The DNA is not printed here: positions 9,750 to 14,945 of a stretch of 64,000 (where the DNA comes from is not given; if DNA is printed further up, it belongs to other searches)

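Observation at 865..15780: Sec-signal RHS polymorphic-toxin island with downstream silent toxin/immunity cassettes in a cellulosome-bearing Firmicute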

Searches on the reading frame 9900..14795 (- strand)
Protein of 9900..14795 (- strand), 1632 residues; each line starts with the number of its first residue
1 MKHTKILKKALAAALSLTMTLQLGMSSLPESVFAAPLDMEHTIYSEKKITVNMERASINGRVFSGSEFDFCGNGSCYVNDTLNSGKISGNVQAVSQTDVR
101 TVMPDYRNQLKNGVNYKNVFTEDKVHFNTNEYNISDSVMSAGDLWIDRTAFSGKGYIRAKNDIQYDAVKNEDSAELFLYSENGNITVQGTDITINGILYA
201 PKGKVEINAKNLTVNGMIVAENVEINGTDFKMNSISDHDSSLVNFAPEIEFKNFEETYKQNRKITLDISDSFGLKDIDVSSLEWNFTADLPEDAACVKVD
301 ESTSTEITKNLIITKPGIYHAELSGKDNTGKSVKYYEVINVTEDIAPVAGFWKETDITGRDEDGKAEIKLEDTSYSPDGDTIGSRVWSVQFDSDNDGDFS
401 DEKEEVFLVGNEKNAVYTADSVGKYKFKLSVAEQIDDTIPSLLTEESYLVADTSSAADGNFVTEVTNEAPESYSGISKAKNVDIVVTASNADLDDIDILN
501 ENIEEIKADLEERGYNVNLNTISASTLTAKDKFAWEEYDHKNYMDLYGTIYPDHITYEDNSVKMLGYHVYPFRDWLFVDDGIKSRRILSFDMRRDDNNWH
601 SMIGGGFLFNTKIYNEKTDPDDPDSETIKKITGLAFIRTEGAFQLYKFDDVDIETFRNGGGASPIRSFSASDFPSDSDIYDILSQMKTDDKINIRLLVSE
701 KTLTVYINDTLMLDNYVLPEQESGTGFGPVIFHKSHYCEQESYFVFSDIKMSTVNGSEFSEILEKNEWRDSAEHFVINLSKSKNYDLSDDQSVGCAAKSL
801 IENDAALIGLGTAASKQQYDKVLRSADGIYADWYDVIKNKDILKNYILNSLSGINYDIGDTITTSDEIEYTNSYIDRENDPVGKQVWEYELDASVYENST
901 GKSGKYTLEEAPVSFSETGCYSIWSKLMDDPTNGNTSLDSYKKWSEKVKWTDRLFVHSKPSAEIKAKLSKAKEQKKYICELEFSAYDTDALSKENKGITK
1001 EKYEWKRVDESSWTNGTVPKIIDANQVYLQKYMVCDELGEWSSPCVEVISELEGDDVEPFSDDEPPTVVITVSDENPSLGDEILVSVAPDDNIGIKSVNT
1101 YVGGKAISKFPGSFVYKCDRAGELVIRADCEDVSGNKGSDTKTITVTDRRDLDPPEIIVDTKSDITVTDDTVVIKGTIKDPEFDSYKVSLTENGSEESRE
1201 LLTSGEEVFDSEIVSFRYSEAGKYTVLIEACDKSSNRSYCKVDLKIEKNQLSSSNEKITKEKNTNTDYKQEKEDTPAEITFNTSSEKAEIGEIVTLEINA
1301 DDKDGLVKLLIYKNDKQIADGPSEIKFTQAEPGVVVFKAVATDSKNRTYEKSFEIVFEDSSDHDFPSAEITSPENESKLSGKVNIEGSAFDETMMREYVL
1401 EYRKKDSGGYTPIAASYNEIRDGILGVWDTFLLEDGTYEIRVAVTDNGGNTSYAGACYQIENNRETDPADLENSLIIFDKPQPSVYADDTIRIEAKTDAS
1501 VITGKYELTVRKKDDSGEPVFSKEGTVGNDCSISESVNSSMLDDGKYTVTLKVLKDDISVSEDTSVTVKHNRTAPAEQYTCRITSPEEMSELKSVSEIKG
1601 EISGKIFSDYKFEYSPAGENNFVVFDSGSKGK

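Call 16: search_protein_families(library=pfam, proteins=[window:9900-14795:-], max_evalue=10)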
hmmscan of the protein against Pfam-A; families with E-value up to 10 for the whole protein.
window:9900-14795:- (1632 aa): 17 families
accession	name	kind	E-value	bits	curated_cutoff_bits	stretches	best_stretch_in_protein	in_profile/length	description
PF07495.19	Y_Y_Y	-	1.2e-12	47.9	26.6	2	1209-1242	25-60/65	Y_Y_Y domain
PF17957.7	Big_7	-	1.3e-06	29.4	24.1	2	1366-1392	1-29/70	Bacterial Ig domain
PF00801.26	PKD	-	2.8e-06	27.7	23.5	1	1203-1236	44-71/80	PKD domain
PF23981.1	DUF7305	-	9.1e-06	26.1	27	1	119-232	74-176/185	Domain of unknown function (DUF7305)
PF19077.6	Big_13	-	3.3e-05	24.8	27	1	1433-1453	72-92/102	Bacterial Ig-like domain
PF18911.6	PKD_4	-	0.0075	16.7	27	1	244-333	1-76/85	PKD domain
PF22352.2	K319L-like_PKD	-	0.033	14.6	27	1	1433-1453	57-77/84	K319L-like, PKD domain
PF16967.11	TcfC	-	0.04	13.9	29.4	1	1536-1564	35-63/68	E-set like domain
PF10029.15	DUF2271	-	0.061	13.5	27.3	1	1220-1253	92-124/136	Predicted periplasmic protein (DUF2271)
PF24146.1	K1-lyase_C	-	0.11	13.4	27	1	183-245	12-67/70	K1 capsule-specific polysaccharide lyase, C-terminal domain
PF20009.4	GEVED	-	0.13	13.5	24.4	1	389-419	4-34/78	GEVED domain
PF23608.1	Ig_ILCR1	-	0.14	12.6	27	1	1180-1243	29-99/114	ILCR1 Ig-like domain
PF07873.16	YabP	-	0.33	11.2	27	1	168-207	19-55/64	YabP family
PF09136.16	Glucodextran_B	-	0.46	10.9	27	1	1156-1205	2-57/83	Glucodextranase, domain B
PF18981.6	InlK_D3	-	0.75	10.4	25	0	1219-1239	47-67/75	Internalin K domain (D3/D4)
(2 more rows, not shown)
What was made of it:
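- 9846..14687 (-): N-terminal stalk (about residues 37-1650). It holds a DUF7305-like beta-helix, PKD/Ig-like sandwiches, a jelly-roll-like domain, small alpha/beta domains, and Y_Y_Y/Big_7/Big_13 Ig-like repeats. No wall-binding, PAAR, LXG or SpvB domain was found. Call 16 (Pfam).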

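Call 50: search_solved_structures(query=window:9900-14795:-, max_evalue=0.01)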
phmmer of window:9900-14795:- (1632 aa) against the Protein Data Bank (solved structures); distinct sequences matched with E-value up to 0.01: 0.
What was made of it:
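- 9846..14687 (-): Call 50 (no solved relative).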
